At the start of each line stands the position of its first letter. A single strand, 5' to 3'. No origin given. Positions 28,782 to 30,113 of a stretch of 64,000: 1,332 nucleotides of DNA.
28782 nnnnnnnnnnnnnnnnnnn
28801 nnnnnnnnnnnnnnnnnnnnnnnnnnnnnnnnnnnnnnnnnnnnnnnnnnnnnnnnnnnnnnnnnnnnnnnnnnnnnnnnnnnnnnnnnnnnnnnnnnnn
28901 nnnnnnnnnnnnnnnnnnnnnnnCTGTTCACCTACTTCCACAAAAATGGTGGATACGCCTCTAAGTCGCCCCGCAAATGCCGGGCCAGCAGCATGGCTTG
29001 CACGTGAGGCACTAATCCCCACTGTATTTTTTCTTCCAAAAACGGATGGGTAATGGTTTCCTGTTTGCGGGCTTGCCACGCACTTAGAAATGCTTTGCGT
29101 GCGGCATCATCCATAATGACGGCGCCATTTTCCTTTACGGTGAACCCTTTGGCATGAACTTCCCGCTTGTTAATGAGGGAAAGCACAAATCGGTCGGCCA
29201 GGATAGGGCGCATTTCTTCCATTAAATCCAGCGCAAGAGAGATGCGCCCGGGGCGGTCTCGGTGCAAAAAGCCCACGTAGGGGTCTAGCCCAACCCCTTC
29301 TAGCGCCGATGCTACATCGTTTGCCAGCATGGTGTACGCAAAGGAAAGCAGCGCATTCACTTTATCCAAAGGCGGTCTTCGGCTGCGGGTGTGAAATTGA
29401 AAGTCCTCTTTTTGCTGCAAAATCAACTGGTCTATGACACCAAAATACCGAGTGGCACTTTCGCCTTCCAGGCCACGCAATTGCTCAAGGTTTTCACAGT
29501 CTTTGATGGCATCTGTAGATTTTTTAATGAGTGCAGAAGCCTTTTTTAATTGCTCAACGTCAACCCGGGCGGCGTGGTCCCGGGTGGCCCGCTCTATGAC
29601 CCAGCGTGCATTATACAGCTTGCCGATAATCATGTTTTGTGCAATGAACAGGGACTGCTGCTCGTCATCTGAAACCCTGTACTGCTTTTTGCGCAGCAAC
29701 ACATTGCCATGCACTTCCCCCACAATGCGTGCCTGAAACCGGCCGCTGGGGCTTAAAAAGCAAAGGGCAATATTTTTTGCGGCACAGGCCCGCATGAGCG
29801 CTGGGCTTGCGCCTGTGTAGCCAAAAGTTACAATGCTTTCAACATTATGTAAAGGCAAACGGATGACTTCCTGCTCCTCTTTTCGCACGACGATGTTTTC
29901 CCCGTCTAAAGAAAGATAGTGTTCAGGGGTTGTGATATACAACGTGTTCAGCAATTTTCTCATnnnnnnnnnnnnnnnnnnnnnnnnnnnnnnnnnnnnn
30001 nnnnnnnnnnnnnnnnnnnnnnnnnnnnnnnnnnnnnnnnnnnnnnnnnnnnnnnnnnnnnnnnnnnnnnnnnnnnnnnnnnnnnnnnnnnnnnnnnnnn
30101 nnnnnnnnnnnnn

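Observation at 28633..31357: Adaptation-only cas operon (cas4-cas1-cas2) attached to a 195-spacer array, with no interference genes on either flank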

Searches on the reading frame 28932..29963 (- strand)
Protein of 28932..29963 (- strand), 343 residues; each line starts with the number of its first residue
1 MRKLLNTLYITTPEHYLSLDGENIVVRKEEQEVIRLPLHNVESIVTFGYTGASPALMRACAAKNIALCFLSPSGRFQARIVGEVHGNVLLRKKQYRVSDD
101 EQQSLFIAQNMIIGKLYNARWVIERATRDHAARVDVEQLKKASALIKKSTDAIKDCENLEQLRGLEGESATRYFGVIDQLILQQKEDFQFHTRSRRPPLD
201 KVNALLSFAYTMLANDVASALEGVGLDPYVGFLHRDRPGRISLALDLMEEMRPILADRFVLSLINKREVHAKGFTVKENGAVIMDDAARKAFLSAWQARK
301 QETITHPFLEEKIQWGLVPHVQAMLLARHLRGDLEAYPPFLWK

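Call 11: search_protein_families(library=pfam, proteins=[window:28932-29963:-])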
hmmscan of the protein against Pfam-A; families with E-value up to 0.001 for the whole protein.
window:28932-29963:- (343 aa): 1 family
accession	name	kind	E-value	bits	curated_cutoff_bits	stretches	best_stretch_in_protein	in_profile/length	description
PF01867.21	Cas_Cas1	-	1.2e-108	363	22.3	1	8-297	1-282/283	CRISPR associated protein Cas1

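Call 14: find_encoding_contigs(protein=window:28932-29963:-, flank=10000, max_places=10)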
Protein window:28932-29963:- (343 aa): 1 contig read that carries it; 1 place shown.
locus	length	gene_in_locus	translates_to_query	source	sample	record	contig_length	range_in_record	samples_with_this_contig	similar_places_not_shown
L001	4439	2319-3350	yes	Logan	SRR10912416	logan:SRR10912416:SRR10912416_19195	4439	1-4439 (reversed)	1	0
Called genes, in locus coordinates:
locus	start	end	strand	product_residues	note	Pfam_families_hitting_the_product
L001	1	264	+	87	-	?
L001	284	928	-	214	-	PF03358:FMN_red (faint)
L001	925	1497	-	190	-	PF03358:FMN_red (weak)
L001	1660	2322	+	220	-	PF01930:Cas_Cas4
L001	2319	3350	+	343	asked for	PF01867:Cas_Cas1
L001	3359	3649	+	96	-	PF09827:CRISPR_Cas2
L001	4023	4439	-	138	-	?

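Call 16: find_homologous_proteins(query=window:28932-29963:-, max_evalue=1e-30)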
Query window:28932-29963:- (343 aa): 8000 proteins with E <= 1e-30 among 8000 candidates; the best 120 are listed.
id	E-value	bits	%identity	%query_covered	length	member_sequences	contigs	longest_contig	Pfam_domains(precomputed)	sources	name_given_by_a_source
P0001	1.8e-225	765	100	100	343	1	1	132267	PF01867.22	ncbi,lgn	-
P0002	3.3e-197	672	85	100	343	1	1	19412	PF01867.22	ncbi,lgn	-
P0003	4.1e-194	662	85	100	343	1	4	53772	PF01867.22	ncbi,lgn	-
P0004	1.7e-193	660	-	-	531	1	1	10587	PF01867.22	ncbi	-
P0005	1.6e-189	647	82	100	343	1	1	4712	PF01867.22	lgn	-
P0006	3.1e-189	646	82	100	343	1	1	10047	PF01867.22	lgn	-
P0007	4.5e-184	629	80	100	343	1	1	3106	PF01867.22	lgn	-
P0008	1.6e-178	611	77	100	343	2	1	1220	PF01867.22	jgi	-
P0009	3.4e-175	600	-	-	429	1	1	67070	PF01867.22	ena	-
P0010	7.9e-170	582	75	100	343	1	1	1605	PF01867.22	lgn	-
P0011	1.8e-168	578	73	100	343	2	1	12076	PF01867.22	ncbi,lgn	-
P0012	6.4e-168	576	73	100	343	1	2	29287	PF01867.22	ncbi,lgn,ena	-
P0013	1.2e-167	575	74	100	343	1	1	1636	PF01867.22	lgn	-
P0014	1.4e-167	575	73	100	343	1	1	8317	PF01867.22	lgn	-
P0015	2.3e-167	574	73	100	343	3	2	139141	PF01867.22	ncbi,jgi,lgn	ncbi:MAG: type I-C CRISPR-associated endonuclease Cas1c [Oscillospiraceae bacterium]|jgi:CRISPR-asso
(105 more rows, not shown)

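Call 18: find_encoding_contigs(protein=P0003, flank=10000, max_places=4)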
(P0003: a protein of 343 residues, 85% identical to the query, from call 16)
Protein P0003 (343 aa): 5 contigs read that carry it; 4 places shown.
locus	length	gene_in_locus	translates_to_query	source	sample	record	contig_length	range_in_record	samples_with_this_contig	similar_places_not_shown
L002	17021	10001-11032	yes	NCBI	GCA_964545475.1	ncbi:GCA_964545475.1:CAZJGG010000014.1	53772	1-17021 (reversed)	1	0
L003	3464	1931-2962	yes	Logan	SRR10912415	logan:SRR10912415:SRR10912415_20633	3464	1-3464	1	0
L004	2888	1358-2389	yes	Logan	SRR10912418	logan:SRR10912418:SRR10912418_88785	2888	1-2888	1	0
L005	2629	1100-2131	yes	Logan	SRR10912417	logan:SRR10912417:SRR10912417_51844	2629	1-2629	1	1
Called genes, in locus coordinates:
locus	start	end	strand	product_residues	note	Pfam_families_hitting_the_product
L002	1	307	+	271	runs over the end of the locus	PF01522:Polysacc_deac_1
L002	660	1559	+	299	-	PF12833:HTH_18, PF00165:HTH_AraC (weak), PF14526:Cass2 (weak)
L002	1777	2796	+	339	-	PF04015:DUF362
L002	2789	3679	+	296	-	PF03773:ArsP_1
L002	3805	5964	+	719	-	PF01966:HD (weak), PF04851:ResIII, PF00270:DEAD, PF02562:PhoH (faint), PF00271:Helicase_C (weak), PF22590:Cas3-like_C_2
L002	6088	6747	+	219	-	PF09704:Cas_Cas5d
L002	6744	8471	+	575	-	PF09709:Cas_Csd1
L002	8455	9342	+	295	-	PF05107:Cas_Cas7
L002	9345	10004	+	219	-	PF01930:Cas_Cas4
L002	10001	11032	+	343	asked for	PF01867:Cas_Cas1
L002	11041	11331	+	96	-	PF09827:CRISPR_Cas2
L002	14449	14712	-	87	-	-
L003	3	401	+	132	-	?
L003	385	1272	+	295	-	PF05107:Cas_Cas7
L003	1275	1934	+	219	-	PF01930:Cas_Cas4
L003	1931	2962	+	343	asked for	PF01867:Cas_Cas1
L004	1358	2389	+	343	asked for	PF01867:Cas_Cas1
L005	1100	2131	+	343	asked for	PF01867:Cas_Cas1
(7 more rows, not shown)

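Call 19: find_encoding_contigs(protein=P0002, flank=10000, max_places=4)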
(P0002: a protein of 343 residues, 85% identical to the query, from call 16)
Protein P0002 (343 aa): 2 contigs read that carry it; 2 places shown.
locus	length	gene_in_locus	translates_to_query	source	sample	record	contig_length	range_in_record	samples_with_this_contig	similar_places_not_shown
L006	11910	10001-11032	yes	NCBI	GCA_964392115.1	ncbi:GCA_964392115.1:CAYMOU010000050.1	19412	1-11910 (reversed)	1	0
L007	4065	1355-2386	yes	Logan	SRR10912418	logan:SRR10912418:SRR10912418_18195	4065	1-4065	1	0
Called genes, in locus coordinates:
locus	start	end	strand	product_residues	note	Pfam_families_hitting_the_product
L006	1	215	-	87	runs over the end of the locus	-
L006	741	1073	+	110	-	PF03551:PadR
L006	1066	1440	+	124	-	PF06304:DUF1048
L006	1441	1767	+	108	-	PF06304:DUF1048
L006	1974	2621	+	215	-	PF02525:Flavodoxin_2, PF03358:FMN_red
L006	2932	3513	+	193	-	PF13302:Acetyltransf_3, PF13420:Acetyltransf_4, PF00583:Acetyltransf_1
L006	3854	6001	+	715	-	PF01966:HD, PF04851:ResIII, PF00270:DEAD, PF00271:Helicase_C (weak), PF22590:Cas3-like_C_2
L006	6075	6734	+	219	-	PF09704:Cas_Cas5d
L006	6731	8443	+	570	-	PF09709:Cas_Csd1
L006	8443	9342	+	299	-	PF05107:Cas_Cas7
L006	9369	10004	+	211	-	PF01930:Cas_Cas4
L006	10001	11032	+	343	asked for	PF01867:Cas_Cas1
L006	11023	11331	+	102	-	PF09827:CRISPR_Cas2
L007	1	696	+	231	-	?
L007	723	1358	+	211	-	PF01930:Cas_Cas4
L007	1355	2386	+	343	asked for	PF01867:Cas_Cas1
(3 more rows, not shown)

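Call 23: find_encoding_contigs(protein=P0121, flank=2000, max_places=4)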
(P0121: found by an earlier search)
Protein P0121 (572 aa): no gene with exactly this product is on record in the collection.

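Call 26: find_homologous_proteins(query=A1, max_evalue=1e-40)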
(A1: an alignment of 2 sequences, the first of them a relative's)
Query A1 (2 sequences) (295 aa, profile of the alignment): 8000 proteins with E <= 1e-40 among 8000 candidates; the best 120 are listed.
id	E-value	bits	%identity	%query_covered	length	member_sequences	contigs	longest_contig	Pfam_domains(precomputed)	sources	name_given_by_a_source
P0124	6.0e-265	894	-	-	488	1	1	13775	PF05107.18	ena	-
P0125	6.2e-263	887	-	-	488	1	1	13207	PF05107.18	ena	-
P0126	9.5e-214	726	-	-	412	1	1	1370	PF05107.18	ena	-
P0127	7.2e-201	684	83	100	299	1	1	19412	PF05107.18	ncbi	-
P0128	4.4e-196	668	100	100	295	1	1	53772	PF05107.18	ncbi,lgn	-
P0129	3.3e-193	659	-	-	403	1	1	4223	PF05107.18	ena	-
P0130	1.9e-180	617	82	100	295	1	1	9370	PF05107.18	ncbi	-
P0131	2.3e-178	610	82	100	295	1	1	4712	PF05107.18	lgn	-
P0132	7.5e-177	605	82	100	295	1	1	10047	PF05107.18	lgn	-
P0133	4.4e-173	592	79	100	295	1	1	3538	PF05107.18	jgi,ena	-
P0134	1.6e-171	587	80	100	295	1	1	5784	PF05107.18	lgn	-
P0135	1.1e-170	585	78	100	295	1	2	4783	PF05107.18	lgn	-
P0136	1.1e-169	581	77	100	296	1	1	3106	PF05107.18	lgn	-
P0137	1.5e-169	581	79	100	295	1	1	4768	PF05107.18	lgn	-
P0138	5.9e-169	579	79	100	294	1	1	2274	PF05107.18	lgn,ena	-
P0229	1.2e-162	558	75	99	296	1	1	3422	PF05107.18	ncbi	-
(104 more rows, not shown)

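Call 27: find_encoding_contigs(protein=P0130, flank=10000, max_places=4)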
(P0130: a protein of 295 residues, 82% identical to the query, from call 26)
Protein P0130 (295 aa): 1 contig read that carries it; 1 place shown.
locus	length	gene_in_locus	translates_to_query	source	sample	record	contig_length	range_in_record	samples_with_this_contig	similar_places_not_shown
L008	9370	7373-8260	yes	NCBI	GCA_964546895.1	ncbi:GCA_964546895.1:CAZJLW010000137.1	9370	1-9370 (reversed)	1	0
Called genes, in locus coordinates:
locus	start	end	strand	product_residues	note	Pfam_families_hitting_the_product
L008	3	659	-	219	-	?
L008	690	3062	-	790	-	PF00488:MutS_V, PF20297:MSSS, PF01713:Smr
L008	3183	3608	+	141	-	PF00293:NUDIX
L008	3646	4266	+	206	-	PF01464:SLT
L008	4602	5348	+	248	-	PF22590:Cas3-like_C_2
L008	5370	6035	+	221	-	PF09704:Cas_Cas5d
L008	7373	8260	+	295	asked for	PF05107:Cas_Cas7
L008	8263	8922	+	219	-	PF01930:Cas_Cas4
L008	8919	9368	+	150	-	?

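Call 28: find_encoding_contigs(protein=P0134, flank=10000, max_places=4)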
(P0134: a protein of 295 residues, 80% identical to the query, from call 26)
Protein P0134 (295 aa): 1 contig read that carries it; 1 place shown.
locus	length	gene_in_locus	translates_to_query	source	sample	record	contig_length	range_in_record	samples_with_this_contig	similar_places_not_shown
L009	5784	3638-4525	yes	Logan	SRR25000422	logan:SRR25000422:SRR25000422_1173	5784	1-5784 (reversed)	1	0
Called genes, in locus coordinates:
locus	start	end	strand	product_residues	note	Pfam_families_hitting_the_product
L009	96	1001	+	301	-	PF01557:FAA_hydrolase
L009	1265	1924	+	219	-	PF09704:Cas_Cas5d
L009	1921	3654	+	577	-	PF09709:Cas_Csd1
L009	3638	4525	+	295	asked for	PF05107:Cas_Cas7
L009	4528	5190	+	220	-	PF01930:Cas_Cas4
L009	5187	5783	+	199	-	?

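Call 35: find_encoding_contigs(protein=P0229, flank=10000, max_places=4)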
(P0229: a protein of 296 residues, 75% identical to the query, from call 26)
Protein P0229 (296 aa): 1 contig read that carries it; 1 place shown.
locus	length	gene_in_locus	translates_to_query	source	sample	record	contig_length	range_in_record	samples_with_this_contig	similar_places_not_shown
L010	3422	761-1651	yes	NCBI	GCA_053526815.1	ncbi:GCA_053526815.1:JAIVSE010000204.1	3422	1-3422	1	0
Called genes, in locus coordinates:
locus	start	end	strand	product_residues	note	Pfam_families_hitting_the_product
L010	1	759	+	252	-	?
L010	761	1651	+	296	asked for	PF05107:Cas_Cas7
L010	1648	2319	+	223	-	PF01930:Cas_Cas4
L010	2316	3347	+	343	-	PF01867:Cas_Cas1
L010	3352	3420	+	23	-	?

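Call 59: find_encoding_contigs(protein=P0137, flank=6000, max_places=4)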
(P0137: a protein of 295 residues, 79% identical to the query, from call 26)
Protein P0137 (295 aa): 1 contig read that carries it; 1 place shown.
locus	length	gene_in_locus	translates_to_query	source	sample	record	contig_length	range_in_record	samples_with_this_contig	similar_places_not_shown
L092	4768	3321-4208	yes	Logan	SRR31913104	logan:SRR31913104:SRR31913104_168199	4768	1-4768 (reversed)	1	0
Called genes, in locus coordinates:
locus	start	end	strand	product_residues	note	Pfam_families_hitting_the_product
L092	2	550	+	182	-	?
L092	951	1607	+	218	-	PF09704:Cas_Cas5d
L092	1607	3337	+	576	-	PF09709:Cas_Csd1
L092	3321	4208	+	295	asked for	PF05107:Cas_Cas7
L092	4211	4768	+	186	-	?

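Call 60: find_encoding_contigs(protein=P0135, flank=6000, max_places=4)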
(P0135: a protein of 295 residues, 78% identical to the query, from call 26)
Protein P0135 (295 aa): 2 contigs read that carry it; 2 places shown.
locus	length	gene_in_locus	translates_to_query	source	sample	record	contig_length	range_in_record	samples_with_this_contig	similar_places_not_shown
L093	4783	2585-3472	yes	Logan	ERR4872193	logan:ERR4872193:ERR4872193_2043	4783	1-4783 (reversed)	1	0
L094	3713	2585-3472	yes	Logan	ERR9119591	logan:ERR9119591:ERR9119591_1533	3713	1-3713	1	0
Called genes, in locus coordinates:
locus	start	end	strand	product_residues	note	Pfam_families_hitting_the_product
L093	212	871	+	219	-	PF09704:Cas_Cas5d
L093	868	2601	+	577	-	PF09709:Cas_Csd1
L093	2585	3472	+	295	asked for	PF05107:Cas_Cas7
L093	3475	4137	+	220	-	PF01930:Cas_Cas4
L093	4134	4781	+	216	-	?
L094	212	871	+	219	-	PF09704:Cas_Cas5d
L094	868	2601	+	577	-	PF09709:Cas_Csd1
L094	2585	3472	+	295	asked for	PF05107:Cas_Cas7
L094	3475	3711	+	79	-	?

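Call 69: search_protein_families(library=ncbifam, proteins=[window:28932-29963:-], max_evalue=0.00001)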
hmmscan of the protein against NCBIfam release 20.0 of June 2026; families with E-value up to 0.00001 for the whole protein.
window:28932-29963:- (343 aa): 9 families
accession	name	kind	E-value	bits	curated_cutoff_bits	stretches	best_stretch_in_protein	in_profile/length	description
TIGR03640.1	cas1_DVULG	exception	1.1e-153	511.5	385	1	3-342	1-340/340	type I-C CRISPR-associated endonuclease Cas1c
NF049935.1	cas4g_cas1g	exception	6.7e-98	328.5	560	1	5-341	214-544/546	CRISPR-associated endonuclease Cas4g/Cas1g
TIGR04093.1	cas1_CYANO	exception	8.6e-94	314.2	385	1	6-342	1-333/334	type I-D CRISPR-associated endonuclease Cas1d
TIGR00287.1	cas1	equivalog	2.1e-92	309.7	71.7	1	7-338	1-327/327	CRISPR-associated endonuclease Cas1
TIGR03983.1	cas1_MYXAN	equivalog_domain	2.2e-52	178.2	358.05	1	7-315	13-319/347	type I-MYXAN CRISPR-associated endonuclease Cas1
TIGR03641.1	cas1_HMARI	exception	2.8e-51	174.8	304.1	1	17-340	11-320/324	type I-B CRISPR-associated endonuclease Cas1b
TIGR04329.1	cas1_PREFRAN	exception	4.7e-33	114.6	300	1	14-289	15-275/317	type V CRISPR-associated endonuclease Cas1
TIGR03639.1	cas1_NMENI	exception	4.2e-17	62.4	120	1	7-268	3-235/278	type II CRISPR-associated endonuclease Cas1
TIGR03638.1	cas1_ECOLI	exception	1.5e-09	37.5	215.6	1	150-238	121-208/269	type I-E CRISPR-associated endonuclease Cas1e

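Call 70: search_protein_families(library=padloc, proteins=[window:28932-29963:-], max_evalue=0.00001)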
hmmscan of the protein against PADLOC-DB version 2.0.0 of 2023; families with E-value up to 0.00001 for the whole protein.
window:28932-29963:- (343 aa): 29 families (the best 25 are shown)
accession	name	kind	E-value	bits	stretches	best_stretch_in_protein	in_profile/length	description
PDLC01743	Cas1c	-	1.4e-167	555.1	1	1-343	1-337/337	-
PDLC00923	Cas1c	-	2.8e-154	511.5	1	3-342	1-340/340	"CRISPR-associated endonuclease Cas1, subtype I-C/DVULG"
PDLC01334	Cas1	-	6.6e-152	503.6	1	4-341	1-336/336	"CAS-I,CAS-II,CAS-III,CAS-IV,CAS-V,CAS-VI; acquisition_1"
PDLC01608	Cas1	-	3.9e-103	342.7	1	8-297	1-275/276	"CAS-I,CAS-II,CAS-III,CAS-IV,CAS-V,CAS-VI; acquisition_1"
PDLC00928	Cas1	-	3.7e-100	333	1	6-332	1-315/315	Cas1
PDLC01248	Cas1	-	1.1e-97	325.1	1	6-332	1-289/289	"CAS-I,CAS-II,CAS-III,CAS-IV,CAS-V,CAS-VI; acquisition_1"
PDLC00927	Cas1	-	5.5e-93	309.7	1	7-338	1-327/327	CRISPR-associated endonuclease Cas1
PDLC02025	Cas1d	-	6.8e-84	280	1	6-342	2-315/316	-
PDLC01747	Cas1g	-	3.4e-82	274.7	1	7-340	199-520/523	-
PDLC01449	Cas1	-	2.1e-80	268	1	6-334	2-284/285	"CAS-I,CAS-II,CAS-III,CAS-IV,CAS-V,CAS-VI; acquisition_1"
PDLC01249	Cas1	-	8.1e-74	246.3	1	8-273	1-245/246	"CAS-I,CAS-II,CAS-III,CAS-IV,CAS-V,CAS-VI; acquisition_1"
PDLC01740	Cas1_IIIa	-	6.2e-63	211.5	1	7-306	2-289/331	-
PDLC02067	Cas1b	-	5.1e-58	195.2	1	6-318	200-508/533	-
PDLC00922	Cas1a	-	5.8e-53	178.2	1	7-315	13-319/347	"CRISPR-associated endonuclease Cas1, subtype MYXAN"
PDLC01742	Cas1b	-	1.6e-52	177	1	8-340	5-322/326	-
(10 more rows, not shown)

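Call 76: search_solved_structures(query=window:28932-29963:-, max_evalue=1e-10, show_alignments=1)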
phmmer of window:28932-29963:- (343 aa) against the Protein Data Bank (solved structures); distinct sequences matched with E-value up to 1e-10: 11.
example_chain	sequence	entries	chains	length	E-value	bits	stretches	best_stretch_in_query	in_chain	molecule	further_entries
8d3l_A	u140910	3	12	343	1.3e-152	510.7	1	1-343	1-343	CRISPR-associated endonuclease Cas1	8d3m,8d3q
8d3p_A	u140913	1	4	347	1.4e-152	510.6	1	1-343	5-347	CRISPR-associated endonuclease Cas1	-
7mi4_A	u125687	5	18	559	1.4e-59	205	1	8-341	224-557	CRISPR-associated exonuclease Cas4/endonuclease Cas1 fusion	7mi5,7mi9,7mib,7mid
7cr6_A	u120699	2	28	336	5.9e-44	153.6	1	5-339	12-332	CRISPR-associated endonuclease Cas1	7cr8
4xtk_A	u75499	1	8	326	3.7e-28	101.7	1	34-333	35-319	CRISPR-associated endonuclease Cas1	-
4n06_A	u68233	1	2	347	1.3e-26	96.6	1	15-299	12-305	CRISPR-associated endonuclease Cas1 1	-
2yzs_A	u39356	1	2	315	1.5e-24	89.8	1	25-339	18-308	Putative uncharacterized protein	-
4wj0_A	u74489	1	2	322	6.2e-22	81.2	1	37-340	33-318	CRISPR-associated endonuclease Cas1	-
7ei1_A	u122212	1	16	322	8.2e-22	80.9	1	37-340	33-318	CRISPR-associated endonuclease Cas1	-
6opm_A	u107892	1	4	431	9.9e-20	74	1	27-330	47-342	CRISPR-associated endonuclease Cas1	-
7kft_D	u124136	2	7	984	7.8e-19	71.1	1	15-276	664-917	Cas6-RT-Cas1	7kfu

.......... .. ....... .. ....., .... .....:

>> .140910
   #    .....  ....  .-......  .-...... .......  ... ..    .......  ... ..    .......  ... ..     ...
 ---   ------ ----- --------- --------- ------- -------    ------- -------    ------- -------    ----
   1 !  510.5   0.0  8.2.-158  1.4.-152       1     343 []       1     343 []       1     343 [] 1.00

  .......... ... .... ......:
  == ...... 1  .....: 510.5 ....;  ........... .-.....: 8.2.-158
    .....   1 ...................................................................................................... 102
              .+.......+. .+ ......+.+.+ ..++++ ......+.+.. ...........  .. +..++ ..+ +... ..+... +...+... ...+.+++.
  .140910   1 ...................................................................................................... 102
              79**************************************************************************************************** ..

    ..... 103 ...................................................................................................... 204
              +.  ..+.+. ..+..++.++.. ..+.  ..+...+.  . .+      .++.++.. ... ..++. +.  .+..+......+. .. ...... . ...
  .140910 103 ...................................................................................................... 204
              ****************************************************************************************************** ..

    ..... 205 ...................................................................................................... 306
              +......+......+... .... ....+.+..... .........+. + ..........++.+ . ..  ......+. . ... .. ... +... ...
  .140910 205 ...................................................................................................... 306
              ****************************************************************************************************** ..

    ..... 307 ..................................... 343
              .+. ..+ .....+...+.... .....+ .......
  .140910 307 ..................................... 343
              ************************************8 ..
